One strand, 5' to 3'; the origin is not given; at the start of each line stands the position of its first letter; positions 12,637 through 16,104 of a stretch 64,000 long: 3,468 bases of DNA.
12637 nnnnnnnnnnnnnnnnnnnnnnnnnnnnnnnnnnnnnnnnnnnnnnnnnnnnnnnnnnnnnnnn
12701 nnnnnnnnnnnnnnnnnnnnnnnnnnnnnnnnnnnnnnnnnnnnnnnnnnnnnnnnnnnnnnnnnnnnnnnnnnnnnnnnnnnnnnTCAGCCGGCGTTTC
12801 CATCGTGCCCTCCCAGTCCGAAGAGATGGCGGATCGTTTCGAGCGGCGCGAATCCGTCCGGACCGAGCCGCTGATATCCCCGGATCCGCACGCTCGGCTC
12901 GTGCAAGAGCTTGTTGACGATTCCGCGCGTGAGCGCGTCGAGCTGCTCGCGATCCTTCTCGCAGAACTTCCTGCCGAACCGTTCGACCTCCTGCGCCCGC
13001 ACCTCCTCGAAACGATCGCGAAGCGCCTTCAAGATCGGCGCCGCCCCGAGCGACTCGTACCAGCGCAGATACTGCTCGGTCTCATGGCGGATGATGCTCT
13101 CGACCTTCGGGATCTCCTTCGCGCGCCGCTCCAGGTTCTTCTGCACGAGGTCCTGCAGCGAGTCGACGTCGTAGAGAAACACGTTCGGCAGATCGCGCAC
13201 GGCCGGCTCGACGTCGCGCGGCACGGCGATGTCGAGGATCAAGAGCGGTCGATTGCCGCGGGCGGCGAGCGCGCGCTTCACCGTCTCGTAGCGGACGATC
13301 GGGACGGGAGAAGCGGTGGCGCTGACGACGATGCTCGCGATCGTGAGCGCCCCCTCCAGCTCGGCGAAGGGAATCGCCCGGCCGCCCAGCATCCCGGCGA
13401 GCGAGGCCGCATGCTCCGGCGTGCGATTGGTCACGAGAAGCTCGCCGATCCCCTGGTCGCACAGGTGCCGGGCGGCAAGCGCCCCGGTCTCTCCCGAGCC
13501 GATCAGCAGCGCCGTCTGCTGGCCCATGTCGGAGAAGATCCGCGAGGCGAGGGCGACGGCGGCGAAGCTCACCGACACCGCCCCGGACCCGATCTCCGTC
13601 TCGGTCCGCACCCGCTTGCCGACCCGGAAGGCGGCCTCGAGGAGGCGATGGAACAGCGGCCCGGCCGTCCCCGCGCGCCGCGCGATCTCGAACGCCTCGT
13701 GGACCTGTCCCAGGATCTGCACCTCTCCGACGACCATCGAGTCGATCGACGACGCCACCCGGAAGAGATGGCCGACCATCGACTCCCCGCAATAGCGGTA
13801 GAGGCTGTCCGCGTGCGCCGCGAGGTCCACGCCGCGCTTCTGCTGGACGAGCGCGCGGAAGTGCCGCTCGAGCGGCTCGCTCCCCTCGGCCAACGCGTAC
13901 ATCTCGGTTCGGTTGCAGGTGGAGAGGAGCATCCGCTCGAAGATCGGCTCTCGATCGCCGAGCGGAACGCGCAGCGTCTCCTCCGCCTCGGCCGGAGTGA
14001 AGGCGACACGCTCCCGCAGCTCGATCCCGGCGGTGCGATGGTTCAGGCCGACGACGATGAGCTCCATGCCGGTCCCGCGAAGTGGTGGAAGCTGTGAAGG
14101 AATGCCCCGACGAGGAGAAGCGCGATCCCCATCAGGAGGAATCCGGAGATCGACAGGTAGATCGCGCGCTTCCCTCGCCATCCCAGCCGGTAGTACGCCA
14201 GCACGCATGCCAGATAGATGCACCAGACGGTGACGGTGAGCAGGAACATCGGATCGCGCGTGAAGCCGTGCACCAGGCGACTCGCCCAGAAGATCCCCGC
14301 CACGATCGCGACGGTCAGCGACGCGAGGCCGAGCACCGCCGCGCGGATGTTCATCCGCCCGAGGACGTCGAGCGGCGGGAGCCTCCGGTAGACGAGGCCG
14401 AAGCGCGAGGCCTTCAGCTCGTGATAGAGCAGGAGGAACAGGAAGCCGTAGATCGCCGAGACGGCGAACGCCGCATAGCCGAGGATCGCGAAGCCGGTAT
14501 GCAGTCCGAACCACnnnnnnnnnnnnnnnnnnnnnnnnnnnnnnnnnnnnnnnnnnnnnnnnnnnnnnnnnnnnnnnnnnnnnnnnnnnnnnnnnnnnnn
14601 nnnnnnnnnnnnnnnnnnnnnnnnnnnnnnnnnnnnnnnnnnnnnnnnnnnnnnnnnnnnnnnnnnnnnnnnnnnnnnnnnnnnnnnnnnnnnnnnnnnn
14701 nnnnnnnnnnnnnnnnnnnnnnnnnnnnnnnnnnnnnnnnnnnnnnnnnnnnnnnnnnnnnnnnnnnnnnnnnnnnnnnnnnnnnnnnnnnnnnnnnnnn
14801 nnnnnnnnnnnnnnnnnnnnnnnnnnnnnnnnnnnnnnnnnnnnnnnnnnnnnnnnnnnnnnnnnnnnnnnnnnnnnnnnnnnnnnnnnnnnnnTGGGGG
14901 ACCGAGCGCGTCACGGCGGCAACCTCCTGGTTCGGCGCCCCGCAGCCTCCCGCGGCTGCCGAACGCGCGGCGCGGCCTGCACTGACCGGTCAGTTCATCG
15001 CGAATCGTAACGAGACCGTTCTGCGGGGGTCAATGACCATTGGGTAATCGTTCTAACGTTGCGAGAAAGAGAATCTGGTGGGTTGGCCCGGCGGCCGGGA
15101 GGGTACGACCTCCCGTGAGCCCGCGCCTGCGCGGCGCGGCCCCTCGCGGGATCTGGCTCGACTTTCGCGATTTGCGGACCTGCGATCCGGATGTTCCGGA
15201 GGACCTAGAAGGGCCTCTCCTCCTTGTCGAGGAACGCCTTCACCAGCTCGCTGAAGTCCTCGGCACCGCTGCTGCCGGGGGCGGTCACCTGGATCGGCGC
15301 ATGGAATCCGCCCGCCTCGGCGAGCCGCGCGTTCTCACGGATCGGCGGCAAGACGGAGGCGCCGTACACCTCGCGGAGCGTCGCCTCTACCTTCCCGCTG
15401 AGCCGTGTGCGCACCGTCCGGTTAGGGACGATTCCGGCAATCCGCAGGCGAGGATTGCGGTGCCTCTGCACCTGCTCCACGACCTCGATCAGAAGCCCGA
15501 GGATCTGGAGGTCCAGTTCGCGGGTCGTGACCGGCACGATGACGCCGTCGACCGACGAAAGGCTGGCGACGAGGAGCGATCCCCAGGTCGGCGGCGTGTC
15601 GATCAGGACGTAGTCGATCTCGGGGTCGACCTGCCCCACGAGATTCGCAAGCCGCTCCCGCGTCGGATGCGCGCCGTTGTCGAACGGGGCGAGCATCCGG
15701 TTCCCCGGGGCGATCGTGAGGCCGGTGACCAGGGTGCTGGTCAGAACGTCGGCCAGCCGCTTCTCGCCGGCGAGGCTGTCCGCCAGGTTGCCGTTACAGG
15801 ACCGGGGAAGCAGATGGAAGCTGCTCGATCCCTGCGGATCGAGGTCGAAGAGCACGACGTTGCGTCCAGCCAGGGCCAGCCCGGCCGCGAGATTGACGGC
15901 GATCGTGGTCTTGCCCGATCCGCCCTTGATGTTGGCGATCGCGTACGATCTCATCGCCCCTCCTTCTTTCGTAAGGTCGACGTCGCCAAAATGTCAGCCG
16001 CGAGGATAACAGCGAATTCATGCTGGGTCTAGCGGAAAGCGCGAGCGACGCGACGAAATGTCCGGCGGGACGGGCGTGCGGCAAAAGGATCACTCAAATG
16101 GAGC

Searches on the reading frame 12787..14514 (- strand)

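Call 72: search_protein_families(library=pfam, proteins=[window:12787-14514:-], max_evalue=0.001)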
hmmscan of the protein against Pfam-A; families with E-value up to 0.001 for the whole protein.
window:12787-14514:- (575 aa): 3 families
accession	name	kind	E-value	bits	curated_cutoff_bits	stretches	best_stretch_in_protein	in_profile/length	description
PF05201.20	GlutR_N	-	4.2e-46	156.9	27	1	155-306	1-151/151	Glutamyl-tRNAGlu reductase, N-terminal domain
PF01488.26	Shikimate_DH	-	2e-37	128.8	24.3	1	322-455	2-137/138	Shikimate / quinate 5-dehydrogenase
PF00745.25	GlutR_dimer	-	7.4e-24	84.4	22.9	1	470-567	1-99/99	Glutamyl-tRNAGlu reductase, dimerisation domain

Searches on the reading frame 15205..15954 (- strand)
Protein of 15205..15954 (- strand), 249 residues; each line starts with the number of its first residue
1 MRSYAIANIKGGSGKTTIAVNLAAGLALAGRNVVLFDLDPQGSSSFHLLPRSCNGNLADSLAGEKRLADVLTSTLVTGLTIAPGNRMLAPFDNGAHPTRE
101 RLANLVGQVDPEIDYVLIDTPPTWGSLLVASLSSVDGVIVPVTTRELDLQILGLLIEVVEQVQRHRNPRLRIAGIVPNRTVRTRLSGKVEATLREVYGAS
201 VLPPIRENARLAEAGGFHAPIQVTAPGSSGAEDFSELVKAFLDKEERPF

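Call 68: search_protein_families(library=pfam, proteins=[window:15205-15954:-], max_evalue=0.0001)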
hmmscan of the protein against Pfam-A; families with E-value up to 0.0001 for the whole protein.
window:15205-15954:- (249 aa): 6 families
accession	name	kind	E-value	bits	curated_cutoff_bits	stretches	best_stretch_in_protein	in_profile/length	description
PF13614.12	AAA_31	-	5.9e-32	111.5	27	1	2-172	2-177/177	AAA domain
PF01656.29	CbiA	-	2.7e-23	82.7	25.4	1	5-221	2-125/125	CobQ/CobB/MinD/ParA nucleotide binding domain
PF10609.15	ParA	-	1.9e-12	47.6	27.1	1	4-180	6-175/246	NUBPL iron-transfer P-loop NTPase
PF09140.17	MipZ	-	2.8e-12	47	20.7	1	6-162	5-149/262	ATPase MipZ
PF00142.24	Fer4_NifH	-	4.8e-06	26.7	25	0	10-69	8-67/271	4Fe-4S iron sulfur cluster binding proteins, NifH/frxC family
PF06564.18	CBP_BcsQ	-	1.3e-05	25.3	21.3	1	1-235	1-227/234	Cellulose biosynthesis protein BcsQ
